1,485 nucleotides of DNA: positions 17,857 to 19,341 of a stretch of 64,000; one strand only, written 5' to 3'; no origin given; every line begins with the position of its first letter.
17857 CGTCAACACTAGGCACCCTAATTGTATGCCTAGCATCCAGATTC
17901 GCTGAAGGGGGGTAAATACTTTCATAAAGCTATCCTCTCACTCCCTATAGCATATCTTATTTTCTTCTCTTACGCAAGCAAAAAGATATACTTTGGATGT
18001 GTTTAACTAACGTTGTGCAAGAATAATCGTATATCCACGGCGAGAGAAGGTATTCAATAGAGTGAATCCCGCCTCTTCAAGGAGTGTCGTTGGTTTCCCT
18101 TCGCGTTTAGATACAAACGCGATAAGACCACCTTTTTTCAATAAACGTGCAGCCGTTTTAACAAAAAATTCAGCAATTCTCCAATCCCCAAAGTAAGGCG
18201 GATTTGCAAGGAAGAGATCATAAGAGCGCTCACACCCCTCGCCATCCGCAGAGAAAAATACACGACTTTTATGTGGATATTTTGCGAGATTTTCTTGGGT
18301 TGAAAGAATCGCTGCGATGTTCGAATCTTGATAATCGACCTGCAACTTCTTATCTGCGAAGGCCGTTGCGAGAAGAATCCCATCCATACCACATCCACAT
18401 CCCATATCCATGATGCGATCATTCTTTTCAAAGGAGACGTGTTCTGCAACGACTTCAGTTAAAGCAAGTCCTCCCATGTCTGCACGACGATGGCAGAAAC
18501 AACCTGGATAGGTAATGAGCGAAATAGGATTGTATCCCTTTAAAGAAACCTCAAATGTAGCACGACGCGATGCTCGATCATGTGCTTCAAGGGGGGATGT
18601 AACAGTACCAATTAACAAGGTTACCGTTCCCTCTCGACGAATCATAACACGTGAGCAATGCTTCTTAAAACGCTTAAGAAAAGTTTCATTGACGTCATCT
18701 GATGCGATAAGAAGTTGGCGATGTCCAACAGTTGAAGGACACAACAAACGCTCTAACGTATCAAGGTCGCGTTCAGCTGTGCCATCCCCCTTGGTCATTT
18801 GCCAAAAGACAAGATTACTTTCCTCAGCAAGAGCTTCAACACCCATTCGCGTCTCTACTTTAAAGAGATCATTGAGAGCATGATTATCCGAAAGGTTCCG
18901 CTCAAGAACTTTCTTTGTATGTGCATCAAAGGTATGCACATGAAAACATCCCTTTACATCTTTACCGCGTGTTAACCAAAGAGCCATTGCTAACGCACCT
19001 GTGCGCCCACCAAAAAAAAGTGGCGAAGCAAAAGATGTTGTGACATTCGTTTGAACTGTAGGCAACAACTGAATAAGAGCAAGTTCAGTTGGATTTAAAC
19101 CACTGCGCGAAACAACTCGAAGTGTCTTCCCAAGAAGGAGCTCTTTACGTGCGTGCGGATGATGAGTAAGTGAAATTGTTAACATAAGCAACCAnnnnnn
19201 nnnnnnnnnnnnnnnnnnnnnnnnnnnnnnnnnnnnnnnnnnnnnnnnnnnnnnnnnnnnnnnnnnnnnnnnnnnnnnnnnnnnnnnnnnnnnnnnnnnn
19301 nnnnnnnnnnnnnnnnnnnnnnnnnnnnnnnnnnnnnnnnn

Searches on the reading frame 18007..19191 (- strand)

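Call 48: search_protein_families(library=pfam, proteins=[window:18007-19191:-])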
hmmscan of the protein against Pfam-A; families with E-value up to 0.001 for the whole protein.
window:18007-19191:- (394 aa): 2 families
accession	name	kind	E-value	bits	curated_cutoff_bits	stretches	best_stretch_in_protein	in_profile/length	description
PF05175.20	MTS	-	6e-21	75.3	23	1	224-389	3-168/170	Methyltransferase small domain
PF08242.18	Methyltransf_12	-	0.00037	21.6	30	1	261-357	1-98/98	Methyltransferase domain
